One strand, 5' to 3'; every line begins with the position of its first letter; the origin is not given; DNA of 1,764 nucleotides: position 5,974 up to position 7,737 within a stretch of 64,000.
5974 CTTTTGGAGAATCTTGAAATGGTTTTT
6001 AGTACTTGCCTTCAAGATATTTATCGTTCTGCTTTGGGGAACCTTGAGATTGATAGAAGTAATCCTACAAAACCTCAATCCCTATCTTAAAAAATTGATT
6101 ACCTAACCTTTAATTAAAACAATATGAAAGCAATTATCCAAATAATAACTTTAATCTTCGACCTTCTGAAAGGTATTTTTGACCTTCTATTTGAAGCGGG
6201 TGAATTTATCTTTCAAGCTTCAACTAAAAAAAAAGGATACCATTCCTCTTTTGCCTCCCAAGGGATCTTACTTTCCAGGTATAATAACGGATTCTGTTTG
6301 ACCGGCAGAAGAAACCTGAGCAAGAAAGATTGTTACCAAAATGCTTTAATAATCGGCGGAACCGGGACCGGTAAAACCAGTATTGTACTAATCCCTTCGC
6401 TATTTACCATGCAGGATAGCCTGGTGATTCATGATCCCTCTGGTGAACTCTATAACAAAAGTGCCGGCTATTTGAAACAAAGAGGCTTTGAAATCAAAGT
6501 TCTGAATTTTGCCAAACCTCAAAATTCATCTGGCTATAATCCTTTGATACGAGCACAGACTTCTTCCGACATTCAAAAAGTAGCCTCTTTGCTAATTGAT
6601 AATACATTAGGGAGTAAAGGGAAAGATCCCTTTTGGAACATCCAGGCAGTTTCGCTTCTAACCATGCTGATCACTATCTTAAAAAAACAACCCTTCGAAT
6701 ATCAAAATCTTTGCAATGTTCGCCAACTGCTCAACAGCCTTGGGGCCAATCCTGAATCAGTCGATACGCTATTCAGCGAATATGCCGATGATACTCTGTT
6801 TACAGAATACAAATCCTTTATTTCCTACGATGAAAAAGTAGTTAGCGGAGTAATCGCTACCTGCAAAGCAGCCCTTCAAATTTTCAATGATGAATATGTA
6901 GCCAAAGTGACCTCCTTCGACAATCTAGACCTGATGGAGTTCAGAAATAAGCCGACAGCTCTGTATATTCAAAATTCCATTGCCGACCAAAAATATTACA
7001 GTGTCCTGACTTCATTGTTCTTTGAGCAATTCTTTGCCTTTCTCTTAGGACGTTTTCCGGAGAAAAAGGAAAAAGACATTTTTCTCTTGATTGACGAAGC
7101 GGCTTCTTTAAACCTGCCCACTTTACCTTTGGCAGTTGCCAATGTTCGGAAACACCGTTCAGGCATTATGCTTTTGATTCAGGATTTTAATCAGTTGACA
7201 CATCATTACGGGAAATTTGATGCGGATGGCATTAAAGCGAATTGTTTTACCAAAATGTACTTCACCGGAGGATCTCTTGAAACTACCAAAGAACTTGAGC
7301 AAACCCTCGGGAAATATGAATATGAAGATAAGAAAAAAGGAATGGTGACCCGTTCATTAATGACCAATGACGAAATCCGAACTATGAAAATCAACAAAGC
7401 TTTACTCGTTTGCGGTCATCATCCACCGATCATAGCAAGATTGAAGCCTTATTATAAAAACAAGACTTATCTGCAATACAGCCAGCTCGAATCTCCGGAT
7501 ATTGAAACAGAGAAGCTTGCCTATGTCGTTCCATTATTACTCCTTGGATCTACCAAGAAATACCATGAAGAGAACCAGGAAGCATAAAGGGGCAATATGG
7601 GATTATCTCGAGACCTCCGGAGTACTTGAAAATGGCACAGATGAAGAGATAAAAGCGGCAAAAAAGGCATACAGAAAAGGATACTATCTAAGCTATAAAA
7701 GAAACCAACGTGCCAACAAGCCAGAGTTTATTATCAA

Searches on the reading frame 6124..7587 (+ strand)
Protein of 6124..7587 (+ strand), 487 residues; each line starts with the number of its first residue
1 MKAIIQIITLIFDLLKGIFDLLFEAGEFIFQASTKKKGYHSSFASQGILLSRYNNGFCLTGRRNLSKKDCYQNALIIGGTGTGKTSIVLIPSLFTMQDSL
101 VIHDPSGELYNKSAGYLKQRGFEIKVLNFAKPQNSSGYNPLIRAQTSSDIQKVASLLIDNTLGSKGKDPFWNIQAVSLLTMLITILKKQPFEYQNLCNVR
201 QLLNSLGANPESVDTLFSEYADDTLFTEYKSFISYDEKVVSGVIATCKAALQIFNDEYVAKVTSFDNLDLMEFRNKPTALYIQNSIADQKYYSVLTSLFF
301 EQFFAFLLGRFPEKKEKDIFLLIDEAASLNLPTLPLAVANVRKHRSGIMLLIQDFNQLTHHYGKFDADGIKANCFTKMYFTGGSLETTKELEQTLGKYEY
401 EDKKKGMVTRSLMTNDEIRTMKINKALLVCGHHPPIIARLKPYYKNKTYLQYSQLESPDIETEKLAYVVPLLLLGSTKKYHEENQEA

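Call 55: search_protein_families(library=pfam, proteins=[window:6124-7587:+], max_evalue=0.001)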
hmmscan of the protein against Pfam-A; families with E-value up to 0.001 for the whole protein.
window:6124-7587:+ (487 aa): 3 families
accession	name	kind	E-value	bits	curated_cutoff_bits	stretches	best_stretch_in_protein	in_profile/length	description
PF02534.20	T4SS-DNA_transf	-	4.7e-57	194.3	20.1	1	63-450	35-452/468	Type IV secretory system Conjugative DNA transfer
PF10412.15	TrwB_AAD_bind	-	2.5e-26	92.9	20.5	1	68-408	12-336/387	Type IV secretion-system coupling protein DNA-binding domain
PF12696.13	TraG-D_C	-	4.5e-16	59.4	22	1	320-422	3-125/126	TraM recognition site of TraD and TraG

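Call 57: search_dna_similar(query=window:6124-7587:+, collection=plasmids, mode=protein, max_rows=10)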
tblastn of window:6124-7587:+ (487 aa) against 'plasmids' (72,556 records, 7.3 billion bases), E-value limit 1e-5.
Records with a match: 3265; places in all: 3362; records where one place covers at least 80% of the query: 640.
Best place of each record, by identity: <60% 3265.
By first word of the organism name: Enterococcus 403; Bacillus 352; Agrobacterium 195; Staphylococcus 187; Rhizobium 139; Xanthomonas 128; Pseudomonas 127; Clostridium 107; Lactiplantibacillus 96; Lactococcus 79; and 234 more.
By predicted mobility (MOB-suite, as given by PLSDB): conjugative 2099; non-mobilizable 744; mobilizable 422.
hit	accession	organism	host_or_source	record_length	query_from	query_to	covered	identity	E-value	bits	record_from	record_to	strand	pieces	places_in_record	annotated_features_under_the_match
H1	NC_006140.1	Desulfotalea psychrophila LSv54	-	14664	8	454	92%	27.5%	1e-48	186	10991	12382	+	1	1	type IV secretory system conjugative DNA transfer family protein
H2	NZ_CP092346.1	Rhizobium gallicum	Phaseolus vulgaris,Cell culture,nodule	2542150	26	475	92%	26.7%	6e-23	110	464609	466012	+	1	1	none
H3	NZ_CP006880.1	Rhizobium gallicum bv. gallicum R602sp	Phaseolus vulgaris,whole ...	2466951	26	477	93%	26.6%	1e-23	112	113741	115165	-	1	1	record has no annotation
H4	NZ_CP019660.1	Paenibacillus larvae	honeybees,cell culture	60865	33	463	89%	27.2%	1e-22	109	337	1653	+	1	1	VirD4-like conjugal transfer protein, CD1115 family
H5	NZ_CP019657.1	Paenibacillus larvae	honeybees,cell culture,foul brood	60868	33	463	89%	27.2%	1e-22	109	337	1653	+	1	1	VirD4-like conjugal transfer protein, CD1115 family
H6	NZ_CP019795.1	Paenibacillus larvae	Apis mellifera,single cell microbial ...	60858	33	463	89%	27.2%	1e-22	109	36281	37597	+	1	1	VirD4-like conjugal transfer protein, CD1115 family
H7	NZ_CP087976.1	Rhizobium sp. RCAM05350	cell culture,fouling of walls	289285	17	438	85%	28.4%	1e-16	132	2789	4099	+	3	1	none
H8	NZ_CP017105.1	Rhizobium gallicum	Phaseolus vulgaris,Whole ...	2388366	17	463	92%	25.9%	3e-23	111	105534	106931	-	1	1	none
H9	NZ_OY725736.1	Monoglobus pectinilyticus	-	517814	32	437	83%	28.3%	2e-29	129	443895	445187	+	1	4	VirD4-like conjugal transfer protein, CD1115 family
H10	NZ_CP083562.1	Sulfitobacter sp. S223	-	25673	41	478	90%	26.2%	3e-32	138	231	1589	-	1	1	none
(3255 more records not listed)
